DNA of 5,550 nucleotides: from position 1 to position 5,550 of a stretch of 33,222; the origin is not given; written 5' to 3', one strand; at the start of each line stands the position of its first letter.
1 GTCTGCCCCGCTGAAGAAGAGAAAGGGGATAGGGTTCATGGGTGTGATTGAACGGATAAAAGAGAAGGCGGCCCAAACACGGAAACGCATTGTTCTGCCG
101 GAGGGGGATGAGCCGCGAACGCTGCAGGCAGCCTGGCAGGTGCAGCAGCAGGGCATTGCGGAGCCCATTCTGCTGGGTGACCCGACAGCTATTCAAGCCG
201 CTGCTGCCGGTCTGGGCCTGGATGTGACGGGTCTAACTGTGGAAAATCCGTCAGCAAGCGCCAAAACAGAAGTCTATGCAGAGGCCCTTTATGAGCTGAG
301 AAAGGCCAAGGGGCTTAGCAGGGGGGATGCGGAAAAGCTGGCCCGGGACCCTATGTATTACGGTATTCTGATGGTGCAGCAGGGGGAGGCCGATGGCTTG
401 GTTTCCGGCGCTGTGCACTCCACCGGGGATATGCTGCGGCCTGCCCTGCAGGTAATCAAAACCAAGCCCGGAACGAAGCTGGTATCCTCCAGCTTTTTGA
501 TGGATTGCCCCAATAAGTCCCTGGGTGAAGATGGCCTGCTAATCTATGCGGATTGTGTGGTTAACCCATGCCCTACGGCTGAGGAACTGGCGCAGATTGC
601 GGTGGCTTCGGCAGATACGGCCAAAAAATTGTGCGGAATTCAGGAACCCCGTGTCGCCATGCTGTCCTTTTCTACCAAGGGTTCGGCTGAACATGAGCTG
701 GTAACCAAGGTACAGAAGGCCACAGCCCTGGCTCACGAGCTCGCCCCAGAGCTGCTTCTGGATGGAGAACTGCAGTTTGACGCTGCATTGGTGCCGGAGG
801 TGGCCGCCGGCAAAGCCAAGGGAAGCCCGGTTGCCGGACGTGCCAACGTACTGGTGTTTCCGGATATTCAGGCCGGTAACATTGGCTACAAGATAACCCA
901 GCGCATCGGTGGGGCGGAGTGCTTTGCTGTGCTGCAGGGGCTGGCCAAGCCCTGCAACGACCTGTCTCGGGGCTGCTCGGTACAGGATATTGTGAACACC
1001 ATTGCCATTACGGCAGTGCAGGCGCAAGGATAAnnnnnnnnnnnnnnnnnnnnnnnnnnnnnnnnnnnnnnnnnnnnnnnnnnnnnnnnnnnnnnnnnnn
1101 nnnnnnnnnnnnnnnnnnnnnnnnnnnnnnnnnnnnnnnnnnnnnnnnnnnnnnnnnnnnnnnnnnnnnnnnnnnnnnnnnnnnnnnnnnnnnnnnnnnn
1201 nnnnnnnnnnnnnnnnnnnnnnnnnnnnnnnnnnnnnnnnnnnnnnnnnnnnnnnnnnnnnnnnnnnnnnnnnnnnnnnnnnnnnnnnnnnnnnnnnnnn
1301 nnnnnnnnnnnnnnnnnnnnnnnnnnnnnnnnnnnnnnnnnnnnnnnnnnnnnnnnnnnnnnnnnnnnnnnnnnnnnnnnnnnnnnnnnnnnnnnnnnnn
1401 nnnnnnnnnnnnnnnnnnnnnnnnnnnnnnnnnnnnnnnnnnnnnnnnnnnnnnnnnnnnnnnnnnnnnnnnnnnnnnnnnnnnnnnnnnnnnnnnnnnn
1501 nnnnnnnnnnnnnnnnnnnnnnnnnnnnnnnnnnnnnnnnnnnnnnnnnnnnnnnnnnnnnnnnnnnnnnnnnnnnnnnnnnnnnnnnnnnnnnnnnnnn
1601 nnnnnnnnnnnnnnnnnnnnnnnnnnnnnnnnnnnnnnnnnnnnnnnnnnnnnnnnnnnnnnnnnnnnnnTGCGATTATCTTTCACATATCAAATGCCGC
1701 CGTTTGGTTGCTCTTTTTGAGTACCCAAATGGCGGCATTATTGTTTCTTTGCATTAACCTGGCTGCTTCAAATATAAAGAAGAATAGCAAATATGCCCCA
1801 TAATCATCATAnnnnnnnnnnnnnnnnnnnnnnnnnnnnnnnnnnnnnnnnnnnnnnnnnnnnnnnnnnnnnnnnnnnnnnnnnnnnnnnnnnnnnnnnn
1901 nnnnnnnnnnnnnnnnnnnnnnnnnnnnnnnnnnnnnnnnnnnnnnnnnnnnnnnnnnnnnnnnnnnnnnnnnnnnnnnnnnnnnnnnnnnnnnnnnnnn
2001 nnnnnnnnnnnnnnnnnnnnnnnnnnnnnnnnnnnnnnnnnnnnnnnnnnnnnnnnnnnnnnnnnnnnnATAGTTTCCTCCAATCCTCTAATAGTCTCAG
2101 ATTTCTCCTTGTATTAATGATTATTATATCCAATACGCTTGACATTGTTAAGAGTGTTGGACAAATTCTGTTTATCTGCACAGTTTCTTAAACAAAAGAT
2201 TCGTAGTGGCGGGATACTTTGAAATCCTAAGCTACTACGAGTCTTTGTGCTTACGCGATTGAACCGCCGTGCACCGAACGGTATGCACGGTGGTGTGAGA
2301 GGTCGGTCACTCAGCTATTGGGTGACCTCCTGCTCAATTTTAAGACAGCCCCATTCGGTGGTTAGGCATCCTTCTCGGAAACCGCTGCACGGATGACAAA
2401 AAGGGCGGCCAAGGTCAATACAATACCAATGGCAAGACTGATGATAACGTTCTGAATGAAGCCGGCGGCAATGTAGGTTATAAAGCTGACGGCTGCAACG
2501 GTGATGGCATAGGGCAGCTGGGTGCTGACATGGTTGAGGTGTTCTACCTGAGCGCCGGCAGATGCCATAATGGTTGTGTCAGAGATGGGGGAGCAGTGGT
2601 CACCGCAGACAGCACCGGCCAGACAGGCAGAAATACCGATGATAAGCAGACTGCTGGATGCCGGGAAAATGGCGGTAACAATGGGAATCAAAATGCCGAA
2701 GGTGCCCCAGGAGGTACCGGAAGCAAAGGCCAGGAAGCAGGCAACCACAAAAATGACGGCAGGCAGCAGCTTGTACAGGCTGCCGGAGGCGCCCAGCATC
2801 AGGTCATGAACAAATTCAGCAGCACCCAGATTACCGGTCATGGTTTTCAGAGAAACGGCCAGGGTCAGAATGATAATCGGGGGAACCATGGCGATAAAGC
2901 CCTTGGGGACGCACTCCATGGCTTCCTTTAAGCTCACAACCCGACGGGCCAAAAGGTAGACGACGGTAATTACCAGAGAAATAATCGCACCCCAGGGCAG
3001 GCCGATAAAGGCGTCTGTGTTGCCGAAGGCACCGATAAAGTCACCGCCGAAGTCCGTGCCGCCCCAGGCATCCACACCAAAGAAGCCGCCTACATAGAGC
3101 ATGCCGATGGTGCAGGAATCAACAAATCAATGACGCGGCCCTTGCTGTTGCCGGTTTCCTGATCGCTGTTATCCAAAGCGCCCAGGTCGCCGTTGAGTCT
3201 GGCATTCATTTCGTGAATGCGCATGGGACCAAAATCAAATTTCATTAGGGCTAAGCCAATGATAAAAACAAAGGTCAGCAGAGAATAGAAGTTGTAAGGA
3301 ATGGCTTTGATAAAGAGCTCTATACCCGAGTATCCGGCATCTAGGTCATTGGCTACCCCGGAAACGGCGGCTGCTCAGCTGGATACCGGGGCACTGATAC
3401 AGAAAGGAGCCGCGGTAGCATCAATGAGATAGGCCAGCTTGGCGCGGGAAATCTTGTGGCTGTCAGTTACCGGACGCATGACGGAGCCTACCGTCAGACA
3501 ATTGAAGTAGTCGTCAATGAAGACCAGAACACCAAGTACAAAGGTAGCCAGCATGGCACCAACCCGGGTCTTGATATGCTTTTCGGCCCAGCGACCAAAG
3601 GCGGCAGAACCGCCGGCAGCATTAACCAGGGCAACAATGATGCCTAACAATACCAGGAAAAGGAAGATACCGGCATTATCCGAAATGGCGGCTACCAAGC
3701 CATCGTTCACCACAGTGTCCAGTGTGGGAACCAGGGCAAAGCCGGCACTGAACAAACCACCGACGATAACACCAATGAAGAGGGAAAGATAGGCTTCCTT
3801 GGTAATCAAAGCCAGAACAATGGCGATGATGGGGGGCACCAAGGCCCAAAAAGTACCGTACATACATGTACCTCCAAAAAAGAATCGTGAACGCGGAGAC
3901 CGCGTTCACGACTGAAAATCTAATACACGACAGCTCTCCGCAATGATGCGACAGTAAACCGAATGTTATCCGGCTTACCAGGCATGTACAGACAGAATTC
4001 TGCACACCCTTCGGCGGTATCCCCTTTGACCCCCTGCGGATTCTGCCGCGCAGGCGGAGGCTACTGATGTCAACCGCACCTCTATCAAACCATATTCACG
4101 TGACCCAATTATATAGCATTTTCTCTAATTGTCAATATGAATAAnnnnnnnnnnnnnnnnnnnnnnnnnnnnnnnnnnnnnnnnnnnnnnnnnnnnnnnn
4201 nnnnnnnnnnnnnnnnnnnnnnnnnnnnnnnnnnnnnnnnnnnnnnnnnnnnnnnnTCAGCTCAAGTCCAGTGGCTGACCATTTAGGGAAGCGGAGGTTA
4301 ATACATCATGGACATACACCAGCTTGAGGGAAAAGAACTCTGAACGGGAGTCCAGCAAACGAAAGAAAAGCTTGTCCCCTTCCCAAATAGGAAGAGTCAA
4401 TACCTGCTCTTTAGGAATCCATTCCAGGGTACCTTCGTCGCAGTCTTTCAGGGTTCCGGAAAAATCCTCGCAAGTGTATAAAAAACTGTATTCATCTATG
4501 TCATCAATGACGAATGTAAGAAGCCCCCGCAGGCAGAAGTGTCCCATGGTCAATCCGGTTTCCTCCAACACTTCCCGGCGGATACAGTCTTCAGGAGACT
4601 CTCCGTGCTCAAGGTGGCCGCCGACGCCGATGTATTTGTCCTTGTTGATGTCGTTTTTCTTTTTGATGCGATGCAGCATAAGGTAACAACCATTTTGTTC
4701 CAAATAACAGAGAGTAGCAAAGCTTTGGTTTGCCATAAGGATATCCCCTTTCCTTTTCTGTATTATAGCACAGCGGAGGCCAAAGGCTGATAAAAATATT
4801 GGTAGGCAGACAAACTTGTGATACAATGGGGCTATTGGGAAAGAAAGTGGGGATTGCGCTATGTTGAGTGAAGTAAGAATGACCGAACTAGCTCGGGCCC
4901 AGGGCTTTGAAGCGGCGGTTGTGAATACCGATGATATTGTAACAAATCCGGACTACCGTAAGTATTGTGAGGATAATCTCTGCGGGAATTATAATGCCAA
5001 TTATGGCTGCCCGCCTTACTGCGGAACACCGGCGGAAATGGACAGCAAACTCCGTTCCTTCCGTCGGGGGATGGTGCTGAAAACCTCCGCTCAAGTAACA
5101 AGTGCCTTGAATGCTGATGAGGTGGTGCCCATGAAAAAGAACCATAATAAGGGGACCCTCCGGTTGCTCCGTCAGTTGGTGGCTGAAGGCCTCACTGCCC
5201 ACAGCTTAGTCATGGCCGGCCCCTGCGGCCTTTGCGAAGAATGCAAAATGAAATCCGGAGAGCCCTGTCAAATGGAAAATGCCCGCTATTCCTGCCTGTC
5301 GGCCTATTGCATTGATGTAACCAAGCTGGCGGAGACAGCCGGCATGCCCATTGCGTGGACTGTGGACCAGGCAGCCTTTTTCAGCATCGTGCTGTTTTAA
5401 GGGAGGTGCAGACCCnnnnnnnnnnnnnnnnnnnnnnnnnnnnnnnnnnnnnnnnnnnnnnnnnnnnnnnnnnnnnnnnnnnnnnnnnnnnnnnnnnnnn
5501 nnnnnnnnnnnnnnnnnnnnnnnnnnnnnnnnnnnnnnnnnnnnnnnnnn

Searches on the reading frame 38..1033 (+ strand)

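Call 9: search_protein_families(library=pfam, proteins=[window:38-1033:+])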
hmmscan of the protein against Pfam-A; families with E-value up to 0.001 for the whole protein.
window:38-1033:+ (331 aa): 1 family
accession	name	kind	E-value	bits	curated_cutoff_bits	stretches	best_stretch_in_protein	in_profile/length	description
PF01515.24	PTA_PTB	-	2.1e-123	412.2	24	1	3-326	2-319/319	Phosphate acetyl/butaryl transferase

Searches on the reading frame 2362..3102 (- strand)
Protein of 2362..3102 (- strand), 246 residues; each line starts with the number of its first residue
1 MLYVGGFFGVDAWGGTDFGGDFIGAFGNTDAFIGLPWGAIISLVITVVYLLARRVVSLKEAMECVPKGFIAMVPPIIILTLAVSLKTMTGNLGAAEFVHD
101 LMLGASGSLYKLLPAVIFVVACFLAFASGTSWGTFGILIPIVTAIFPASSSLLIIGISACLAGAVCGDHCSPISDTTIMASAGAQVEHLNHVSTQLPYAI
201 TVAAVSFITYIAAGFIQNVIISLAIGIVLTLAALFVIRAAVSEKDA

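Call 9: search_protein_families(library=pfam, proteins=[window:2362-3102:-])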
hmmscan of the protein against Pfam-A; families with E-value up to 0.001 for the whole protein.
window:2362-3102:- (246 aa): 1 family
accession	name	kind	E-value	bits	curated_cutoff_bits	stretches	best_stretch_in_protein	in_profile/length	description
PF03553.21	Na_H_antiporter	-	5.8e-35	121.5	23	1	22-215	114-303/303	Na+/H+ antiporter family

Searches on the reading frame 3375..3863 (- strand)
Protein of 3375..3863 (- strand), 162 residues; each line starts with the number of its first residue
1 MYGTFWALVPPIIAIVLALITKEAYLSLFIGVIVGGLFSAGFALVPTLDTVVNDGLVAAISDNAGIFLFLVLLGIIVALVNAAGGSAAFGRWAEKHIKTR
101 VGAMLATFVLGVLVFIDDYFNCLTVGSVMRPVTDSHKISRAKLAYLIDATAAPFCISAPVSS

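Call 9: search_protein_families(library=pfam, proteins=[window:3375-3863:-])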
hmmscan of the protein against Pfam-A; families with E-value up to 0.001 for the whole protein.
window:3375-3863:- (162 aa): 0 families

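Call 21: search_protein_families(library=pfam, proteins=[window:3375-3863:-], max_evalue=0.1)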
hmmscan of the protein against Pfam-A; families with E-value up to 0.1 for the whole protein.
window:3375-3863:- (162 aa): 4 families
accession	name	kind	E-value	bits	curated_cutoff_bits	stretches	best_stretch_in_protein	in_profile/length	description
PF13726.12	Na_H_antiport_2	-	0.001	19.6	29.8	1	8-83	4-73/87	Na+-H+ antiporter family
PF04123.18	DUF373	-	0.004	17.1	28.3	1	12-142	167-295/335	Domain of unknown function (DUF373)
PF03600.22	CitMHS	-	0.014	14.9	31.9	1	18-144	4-123/336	Citrate transporter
PF01169.24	GDT1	-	0.034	14.9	27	1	69-110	30-71/75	Divalent cation/proton antiporter GDT1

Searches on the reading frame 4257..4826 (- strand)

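Call 9: search_protein_families(library=pfam, proteins=[window:4257-4826:-])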
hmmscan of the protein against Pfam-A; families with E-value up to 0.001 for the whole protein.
window:4257-4826:- (189 aa): 1 family
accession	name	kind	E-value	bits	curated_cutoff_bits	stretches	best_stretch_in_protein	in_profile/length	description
PF00293.34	NUDIX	-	4.4e-15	56.3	21.1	1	41-157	11-133/134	NUDIX domain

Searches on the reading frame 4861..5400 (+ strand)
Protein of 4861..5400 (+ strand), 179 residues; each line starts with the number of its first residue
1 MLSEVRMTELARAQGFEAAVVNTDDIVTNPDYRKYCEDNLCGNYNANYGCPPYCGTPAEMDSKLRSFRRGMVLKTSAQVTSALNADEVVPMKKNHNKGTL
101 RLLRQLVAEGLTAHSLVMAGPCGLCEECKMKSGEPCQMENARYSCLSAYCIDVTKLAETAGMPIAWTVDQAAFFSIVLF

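Call 9: search_protein_families(library=pfam, proteins=[window:4861-5400:+])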
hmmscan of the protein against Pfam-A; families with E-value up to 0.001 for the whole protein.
window:4861-5400:+ (179 aa): 1 family
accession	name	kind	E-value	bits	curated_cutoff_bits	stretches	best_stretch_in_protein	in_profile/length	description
PF10050.14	DUF2284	-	1.2e-40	139.4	25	1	20-179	2-161/161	Predicted metal-binding protein (DUF2284)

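Call 12: search_protein_families(library=ncbifam, proteins=[window:4861-5400:+])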
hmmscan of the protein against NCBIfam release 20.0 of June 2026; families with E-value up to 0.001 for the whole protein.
window:4861-5400:+ (179 aa): 0 families
